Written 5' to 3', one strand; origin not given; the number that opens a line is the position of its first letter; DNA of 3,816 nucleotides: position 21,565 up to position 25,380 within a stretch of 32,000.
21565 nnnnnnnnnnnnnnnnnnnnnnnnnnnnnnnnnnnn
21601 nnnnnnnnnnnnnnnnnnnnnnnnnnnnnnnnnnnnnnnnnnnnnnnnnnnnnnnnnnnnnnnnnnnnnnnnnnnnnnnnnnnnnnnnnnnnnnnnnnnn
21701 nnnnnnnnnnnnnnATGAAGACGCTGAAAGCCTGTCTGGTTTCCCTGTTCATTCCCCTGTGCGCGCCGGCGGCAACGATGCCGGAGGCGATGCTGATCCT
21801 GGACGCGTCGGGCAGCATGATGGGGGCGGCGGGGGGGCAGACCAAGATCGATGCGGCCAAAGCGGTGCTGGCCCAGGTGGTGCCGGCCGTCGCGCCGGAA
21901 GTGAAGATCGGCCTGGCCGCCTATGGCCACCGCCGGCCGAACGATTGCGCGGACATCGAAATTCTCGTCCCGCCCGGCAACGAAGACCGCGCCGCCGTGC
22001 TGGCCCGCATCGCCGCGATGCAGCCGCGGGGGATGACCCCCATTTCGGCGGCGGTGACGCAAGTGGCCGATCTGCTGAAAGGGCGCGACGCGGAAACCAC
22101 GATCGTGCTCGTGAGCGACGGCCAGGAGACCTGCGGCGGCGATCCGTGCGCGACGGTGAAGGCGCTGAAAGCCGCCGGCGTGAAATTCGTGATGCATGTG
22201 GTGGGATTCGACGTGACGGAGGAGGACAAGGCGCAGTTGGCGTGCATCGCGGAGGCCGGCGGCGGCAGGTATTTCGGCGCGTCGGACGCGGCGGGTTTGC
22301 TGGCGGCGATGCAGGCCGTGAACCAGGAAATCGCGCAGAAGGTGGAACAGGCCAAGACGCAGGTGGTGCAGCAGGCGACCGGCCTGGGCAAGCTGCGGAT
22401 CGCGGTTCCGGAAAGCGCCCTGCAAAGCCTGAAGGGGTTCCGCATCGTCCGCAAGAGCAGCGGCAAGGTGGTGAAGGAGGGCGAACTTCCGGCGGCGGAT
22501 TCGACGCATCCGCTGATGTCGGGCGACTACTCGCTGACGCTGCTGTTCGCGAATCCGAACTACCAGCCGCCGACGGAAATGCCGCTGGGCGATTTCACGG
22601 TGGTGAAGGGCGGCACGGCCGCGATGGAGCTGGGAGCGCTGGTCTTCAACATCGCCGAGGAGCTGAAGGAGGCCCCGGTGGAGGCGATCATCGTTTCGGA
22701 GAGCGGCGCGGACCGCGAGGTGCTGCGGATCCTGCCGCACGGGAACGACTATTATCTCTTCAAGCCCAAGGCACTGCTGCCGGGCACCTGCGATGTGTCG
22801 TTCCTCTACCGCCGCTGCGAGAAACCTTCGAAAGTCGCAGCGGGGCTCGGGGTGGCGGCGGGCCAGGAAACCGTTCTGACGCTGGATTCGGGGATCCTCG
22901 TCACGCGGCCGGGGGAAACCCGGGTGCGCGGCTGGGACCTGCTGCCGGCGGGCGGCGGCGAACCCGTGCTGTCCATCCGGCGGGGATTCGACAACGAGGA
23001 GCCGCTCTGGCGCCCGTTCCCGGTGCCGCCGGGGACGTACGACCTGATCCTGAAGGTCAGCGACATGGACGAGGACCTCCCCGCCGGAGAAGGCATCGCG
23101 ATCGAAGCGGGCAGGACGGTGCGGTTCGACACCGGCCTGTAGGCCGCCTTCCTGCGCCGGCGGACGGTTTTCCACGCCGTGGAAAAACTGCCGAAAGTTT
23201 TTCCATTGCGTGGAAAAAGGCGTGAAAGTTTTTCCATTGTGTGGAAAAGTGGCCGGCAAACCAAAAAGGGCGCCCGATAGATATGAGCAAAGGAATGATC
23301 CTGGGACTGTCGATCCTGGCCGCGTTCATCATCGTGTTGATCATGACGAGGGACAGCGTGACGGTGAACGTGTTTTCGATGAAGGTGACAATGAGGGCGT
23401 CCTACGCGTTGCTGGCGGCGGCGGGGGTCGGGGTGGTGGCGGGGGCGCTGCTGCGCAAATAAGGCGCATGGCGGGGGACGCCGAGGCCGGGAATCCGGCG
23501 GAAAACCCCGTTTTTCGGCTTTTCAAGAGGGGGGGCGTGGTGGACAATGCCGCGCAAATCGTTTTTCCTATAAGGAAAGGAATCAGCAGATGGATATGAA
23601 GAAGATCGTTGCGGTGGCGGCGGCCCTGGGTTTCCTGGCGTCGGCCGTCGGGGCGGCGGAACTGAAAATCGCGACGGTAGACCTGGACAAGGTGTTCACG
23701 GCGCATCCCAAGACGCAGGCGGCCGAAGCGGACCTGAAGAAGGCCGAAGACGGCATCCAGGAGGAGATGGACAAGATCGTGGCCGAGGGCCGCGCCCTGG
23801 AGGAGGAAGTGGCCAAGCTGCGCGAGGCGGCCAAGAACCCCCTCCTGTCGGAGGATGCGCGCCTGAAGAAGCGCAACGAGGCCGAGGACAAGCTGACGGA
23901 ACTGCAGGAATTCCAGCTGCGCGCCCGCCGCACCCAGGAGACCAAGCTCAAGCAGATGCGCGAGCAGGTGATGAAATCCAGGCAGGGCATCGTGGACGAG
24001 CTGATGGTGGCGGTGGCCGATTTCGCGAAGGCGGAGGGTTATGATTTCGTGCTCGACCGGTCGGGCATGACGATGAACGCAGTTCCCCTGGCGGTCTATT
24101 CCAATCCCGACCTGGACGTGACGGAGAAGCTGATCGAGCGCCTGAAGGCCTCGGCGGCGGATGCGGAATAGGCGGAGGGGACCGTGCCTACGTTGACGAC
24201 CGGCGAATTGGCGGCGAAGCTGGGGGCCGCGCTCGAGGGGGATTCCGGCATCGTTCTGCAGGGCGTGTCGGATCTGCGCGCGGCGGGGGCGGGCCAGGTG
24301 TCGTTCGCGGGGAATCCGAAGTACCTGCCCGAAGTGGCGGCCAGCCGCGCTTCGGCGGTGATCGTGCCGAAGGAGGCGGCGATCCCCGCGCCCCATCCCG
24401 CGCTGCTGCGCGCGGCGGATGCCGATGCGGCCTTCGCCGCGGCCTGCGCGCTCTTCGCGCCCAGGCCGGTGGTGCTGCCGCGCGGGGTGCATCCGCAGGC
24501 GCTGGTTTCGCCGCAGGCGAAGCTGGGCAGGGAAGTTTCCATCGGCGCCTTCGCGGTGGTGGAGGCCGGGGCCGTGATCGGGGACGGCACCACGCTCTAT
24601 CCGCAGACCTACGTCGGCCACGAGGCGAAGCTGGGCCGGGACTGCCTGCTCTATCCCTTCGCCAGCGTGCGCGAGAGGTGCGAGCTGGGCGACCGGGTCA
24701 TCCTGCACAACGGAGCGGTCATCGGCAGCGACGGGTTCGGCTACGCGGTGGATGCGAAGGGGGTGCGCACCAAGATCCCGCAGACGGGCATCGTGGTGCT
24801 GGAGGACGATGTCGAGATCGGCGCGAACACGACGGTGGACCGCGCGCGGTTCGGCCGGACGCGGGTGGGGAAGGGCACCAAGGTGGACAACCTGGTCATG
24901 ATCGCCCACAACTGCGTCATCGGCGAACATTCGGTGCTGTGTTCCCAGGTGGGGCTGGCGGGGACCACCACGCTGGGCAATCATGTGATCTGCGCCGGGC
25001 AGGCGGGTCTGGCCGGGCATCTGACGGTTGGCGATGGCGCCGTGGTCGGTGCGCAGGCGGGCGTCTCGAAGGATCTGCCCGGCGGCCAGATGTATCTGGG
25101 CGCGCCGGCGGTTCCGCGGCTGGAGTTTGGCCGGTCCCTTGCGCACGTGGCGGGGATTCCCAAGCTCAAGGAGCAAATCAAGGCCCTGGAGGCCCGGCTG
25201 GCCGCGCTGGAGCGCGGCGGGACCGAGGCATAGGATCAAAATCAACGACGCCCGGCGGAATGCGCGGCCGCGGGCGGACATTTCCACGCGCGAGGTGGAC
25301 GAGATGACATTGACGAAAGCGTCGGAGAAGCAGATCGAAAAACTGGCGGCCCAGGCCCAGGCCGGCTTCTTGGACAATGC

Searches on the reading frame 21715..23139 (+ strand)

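Call 13: search_protein_families(library=pfam, proteins=[window:21715-23139:+], max_evalue=0.001)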
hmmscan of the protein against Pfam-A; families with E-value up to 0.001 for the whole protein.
window:21715-23139:+ (475 aa): 4 families
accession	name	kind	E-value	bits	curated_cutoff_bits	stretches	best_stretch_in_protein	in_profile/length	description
PF13519.12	VWA_2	-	5.2e-15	56.4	27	1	26-137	2-107/107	von Willebrand factor type A domain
PF00092.34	VWA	-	2.4e-11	44.6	23.8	1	27-194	4-167/174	von Willebrand factor type A domain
PF13768.12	VWA_3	-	1e-05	26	27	1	27-186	5-153/155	von Willebrand factor type A domain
PF05762.20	VWA_CoxE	-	0.00011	22.1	26.4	0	91-160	111-184/222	VWA domain containing CoxE-like protein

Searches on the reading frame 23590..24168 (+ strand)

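Call 13: search_protein_families(library=pfam, proteins=[window:23590-24168:+], max_evalue=0.001)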
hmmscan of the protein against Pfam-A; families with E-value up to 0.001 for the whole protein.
window:23590-24168:+ (193 aa): 1 family
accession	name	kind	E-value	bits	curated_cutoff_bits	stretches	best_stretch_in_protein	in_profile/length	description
PF03938.19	OmpH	-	5.1e-23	82.3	32.4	1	26-185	1-141/141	Outer membrane protein (OmpH-like)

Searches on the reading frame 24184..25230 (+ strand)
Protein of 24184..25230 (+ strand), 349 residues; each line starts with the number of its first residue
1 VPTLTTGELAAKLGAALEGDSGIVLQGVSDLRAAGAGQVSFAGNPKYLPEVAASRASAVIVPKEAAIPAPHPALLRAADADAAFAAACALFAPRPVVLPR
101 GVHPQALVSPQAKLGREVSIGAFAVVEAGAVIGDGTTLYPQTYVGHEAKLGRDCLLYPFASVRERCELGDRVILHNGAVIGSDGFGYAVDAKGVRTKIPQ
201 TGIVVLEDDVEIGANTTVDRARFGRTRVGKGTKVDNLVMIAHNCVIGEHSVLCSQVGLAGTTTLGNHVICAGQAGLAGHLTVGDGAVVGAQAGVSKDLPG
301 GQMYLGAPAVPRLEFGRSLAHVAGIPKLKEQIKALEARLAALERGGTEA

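Call 14: search_protein_families(library=pfam, proteins=[window:24184-25230:+], max_evalue=0.001)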
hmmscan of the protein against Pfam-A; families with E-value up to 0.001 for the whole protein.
window:24184-25230:+ (349 aa): 4 families
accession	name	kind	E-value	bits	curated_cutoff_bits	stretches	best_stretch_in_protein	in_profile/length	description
PF00132.30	Hexapep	-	1.1e-30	104.5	27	3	148-181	2-35/36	Bacterial transferase hexapeptide (six repeats)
PF04613.19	LpxD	-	5.5e-16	58.6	30.8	1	24-89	3-69/70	UDP-3-O-[3-hydroxymyristoyl] glucosamine N-acyltransferase, LpxD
PF25084.1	LbH_EIF2B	-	5.1e-08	33.3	54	0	204-295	10-100/105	EIF2B subunit epsilon LbH domain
PF25087.1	GMPPB_C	-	2.6e-06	27.5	39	1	106-183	5-80/110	GMPPB C-terminal domain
